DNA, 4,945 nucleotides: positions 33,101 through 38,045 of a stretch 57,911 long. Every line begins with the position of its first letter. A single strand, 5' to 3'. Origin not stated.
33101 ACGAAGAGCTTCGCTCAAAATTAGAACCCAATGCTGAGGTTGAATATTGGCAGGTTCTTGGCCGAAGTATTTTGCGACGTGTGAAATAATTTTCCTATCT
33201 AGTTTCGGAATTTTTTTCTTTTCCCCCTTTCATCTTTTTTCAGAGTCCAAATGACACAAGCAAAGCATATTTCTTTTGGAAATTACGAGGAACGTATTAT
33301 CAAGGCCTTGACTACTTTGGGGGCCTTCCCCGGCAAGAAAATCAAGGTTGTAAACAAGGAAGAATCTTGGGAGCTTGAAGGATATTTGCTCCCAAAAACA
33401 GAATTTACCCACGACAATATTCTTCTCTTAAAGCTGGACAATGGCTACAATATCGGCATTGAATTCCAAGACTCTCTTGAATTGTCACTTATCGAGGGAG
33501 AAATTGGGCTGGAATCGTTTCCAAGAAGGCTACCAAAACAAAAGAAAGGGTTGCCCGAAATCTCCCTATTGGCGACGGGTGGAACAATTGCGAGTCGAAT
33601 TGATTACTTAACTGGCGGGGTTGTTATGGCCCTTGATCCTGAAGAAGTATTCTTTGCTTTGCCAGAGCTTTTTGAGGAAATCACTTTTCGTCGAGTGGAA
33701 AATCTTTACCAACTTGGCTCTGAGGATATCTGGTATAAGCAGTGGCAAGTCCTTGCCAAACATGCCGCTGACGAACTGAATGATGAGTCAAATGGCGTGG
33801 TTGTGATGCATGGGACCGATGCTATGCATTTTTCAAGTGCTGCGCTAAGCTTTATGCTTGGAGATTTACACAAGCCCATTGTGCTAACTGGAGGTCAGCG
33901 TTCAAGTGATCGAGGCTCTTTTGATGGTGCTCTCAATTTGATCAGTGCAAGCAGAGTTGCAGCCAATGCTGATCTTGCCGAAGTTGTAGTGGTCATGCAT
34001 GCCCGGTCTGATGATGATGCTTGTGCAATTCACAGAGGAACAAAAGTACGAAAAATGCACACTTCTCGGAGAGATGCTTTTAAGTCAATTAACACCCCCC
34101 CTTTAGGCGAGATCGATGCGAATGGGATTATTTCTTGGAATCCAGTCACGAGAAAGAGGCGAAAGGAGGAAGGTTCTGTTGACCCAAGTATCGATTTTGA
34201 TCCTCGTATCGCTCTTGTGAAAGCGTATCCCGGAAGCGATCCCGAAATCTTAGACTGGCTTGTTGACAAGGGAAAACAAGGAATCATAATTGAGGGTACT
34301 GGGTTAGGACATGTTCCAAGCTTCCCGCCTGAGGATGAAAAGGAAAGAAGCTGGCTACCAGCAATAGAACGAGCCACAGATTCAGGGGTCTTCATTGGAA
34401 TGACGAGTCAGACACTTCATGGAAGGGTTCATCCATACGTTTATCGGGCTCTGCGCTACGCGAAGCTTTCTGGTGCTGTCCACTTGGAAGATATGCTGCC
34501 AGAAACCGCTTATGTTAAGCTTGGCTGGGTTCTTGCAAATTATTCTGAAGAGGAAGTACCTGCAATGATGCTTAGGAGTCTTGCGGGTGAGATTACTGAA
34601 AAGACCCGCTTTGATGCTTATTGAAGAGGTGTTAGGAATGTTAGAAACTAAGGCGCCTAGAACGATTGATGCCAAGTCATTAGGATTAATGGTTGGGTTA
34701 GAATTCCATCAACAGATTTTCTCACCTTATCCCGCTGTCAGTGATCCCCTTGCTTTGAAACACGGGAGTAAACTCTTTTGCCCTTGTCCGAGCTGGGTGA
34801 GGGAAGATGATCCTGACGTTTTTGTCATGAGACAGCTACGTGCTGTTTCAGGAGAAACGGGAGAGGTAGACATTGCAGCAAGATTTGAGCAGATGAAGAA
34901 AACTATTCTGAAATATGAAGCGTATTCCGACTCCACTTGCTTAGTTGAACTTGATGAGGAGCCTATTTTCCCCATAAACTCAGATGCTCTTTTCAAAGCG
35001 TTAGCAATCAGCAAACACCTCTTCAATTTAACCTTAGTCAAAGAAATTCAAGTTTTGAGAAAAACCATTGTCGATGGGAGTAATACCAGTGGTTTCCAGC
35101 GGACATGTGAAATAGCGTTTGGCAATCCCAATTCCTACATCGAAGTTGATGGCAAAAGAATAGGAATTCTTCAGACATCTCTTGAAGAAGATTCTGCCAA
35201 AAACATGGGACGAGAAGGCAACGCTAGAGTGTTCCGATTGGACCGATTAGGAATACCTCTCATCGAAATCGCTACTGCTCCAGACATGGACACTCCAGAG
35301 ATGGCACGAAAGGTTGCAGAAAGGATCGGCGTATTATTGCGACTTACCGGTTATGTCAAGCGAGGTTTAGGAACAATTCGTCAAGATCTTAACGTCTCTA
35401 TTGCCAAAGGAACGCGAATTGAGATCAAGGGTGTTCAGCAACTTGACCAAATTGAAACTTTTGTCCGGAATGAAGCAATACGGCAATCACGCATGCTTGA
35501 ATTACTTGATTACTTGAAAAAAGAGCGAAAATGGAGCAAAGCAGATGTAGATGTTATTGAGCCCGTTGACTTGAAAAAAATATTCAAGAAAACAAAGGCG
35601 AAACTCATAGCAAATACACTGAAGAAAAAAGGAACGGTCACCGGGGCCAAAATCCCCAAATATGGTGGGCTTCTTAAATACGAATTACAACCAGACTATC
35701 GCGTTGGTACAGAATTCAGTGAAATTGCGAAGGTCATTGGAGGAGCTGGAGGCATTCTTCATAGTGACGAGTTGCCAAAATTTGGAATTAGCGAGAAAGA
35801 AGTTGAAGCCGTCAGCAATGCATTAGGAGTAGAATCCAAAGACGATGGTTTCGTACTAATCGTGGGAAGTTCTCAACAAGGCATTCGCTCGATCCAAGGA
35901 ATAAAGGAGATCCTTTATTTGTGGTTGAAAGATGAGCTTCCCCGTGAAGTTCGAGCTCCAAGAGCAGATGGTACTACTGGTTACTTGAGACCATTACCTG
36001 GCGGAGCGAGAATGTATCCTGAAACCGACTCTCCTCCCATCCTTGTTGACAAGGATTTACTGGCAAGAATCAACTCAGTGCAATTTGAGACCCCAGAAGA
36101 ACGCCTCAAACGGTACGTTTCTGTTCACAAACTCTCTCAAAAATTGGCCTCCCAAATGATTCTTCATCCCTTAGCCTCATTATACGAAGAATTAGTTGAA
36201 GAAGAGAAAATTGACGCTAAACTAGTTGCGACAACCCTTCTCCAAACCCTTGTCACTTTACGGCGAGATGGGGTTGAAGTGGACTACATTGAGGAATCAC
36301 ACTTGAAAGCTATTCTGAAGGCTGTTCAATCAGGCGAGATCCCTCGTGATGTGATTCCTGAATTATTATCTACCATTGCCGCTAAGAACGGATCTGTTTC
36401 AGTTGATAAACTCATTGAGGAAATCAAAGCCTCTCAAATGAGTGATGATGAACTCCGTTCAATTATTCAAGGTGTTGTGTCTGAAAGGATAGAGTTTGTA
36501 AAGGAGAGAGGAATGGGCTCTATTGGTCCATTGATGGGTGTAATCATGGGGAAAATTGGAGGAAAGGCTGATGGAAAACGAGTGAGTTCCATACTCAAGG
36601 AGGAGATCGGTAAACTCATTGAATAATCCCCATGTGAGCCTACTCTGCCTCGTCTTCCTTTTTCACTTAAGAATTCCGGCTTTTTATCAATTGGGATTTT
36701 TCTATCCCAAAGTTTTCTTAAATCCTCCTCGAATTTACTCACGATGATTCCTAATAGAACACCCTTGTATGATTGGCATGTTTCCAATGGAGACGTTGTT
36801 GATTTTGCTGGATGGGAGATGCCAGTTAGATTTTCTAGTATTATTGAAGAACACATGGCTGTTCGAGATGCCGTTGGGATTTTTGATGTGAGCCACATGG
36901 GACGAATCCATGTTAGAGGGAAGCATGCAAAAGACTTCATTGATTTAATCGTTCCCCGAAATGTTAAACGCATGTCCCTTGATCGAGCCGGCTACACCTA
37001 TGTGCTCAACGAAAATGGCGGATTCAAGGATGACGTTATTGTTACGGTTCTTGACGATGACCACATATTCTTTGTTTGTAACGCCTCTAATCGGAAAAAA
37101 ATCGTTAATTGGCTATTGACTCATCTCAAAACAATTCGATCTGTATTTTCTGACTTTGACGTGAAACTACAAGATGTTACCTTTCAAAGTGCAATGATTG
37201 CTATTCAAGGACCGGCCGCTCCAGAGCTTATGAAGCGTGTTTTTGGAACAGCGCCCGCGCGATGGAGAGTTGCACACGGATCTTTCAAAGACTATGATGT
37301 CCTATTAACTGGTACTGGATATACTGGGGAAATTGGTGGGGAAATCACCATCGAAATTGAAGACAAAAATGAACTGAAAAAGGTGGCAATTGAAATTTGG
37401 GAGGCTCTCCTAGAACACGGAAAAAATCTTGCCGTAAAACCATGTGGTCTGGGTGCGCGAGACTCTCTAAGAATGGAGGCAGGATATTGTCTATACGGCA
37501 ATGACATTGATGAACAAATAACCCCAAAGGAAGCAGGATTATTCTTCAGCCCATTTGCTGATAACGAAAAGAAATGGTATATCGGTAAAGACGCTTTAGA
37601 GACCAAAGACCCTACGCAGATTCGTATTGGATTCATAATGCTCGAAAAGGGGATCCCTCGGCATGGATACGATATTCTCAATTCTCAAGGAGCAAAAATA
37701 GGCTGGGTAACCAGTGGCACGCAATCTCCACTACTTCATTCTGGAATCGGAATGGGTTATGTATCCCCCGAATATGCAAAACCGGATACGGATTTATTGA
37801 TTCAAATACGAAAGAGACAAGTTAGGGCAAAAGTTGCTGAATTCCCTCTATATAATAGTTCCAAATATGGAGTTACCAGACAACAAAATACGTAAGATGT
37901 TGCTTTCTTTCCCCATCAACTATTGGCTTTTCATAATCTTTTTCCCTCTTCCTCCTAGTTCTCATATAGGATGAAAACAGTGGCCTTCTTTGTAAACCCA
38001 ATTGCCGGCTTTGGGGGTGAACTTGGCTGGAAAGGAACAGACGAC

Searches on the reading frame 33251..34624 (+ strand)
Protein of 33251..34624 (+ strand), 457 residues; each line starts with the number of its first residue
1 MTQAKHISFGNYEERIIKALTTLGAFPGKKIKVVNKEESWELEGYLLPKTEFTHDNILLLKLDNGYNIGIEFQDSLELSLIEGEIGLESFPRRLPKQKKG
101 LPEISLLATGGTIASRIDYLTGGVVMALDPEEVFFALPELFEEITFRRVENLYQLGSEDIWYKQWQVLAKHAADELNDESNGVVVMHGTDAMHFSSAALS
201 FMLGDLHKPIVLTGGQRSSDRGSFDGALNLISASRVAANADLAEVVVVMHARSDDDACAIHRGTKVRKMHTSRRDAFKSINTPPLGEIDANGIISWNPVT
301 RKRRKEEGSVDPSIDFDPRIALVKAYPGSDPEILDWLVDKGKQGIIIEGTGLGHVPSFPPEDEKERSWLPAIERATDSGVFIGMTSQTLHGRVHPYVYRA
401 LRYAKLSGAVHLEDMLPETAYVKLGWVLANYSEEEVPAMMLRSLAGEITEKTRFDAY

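Call 59: search_protein_families(library=pfam, proteins=[window:33251-34624:+], max_evalue=0.0001)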
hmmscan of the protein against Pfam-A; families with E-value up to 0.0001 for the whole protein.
window:33251-34624:+ (457 aa): 3 families
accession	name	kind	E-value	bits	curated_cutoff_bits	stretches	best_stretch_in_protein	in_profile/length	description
PF00710.25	Asparaginase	-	3.8e-54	183.6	22.5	1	104-293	2-185/193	Asparaginase, N-terminal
PF17763.6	Asparaginase_C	-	6.2e-24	84.6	34.6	1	319-435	1-109/114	Glutaminase/Asparaginase C-terminal domain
PF18195.6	GatD_N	-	3.5e-14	52.3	25.7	1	27-81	3-54/54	GatD N-terminal domain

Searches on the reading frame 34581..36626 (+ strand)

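Call 47: search_protein_families(library=pfam, proteins=[window:34581-36626:+], max_evalue=0.00001)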
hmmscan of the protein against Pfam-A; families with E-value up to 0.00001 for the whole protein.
window:34581-36626:+ (681 aa): 4 families
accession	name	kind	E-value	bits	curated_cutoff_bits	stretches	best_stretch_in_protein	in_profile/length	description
PF02934.20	GatB_N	-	7.1e-42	143.9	23.4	1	59-494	11-276/277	GatB/GatE catalytic domain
PF02637.23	GatB_Yqey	-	9.8e-22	77.9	27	1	534-676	2-148/148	GatB domain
PF02938.19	GAD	-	3.7e-08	33.9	23.4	1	343-425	1-82/95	GAD domain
PF09424.15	YqeY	-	6.2e-08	33.3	27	1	612-675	83-142/143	Yqey-like protein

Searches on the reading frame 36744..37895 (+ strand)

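Call 59: search_protein_families(library=pfam, proteins=[window:36744-37895:+], max_evalue=0.0001)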
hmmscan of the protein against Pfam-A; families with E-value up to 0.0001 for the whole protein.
window:36744-37895:+ (383 aa): 2 families
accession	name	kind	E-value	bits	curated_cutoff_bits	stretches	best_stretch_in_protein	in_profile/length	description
PF01571.26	GCV_T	-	4.3e-77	259.3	25.6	1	8-266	1-252/255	Aminomethyltransferase folate-binding domain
PF08669.17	GCV_T_C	-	4.4e-20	71.8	25.9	1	295-370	4-79/80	Glycine cleavage T-protein C-terminal barrel domain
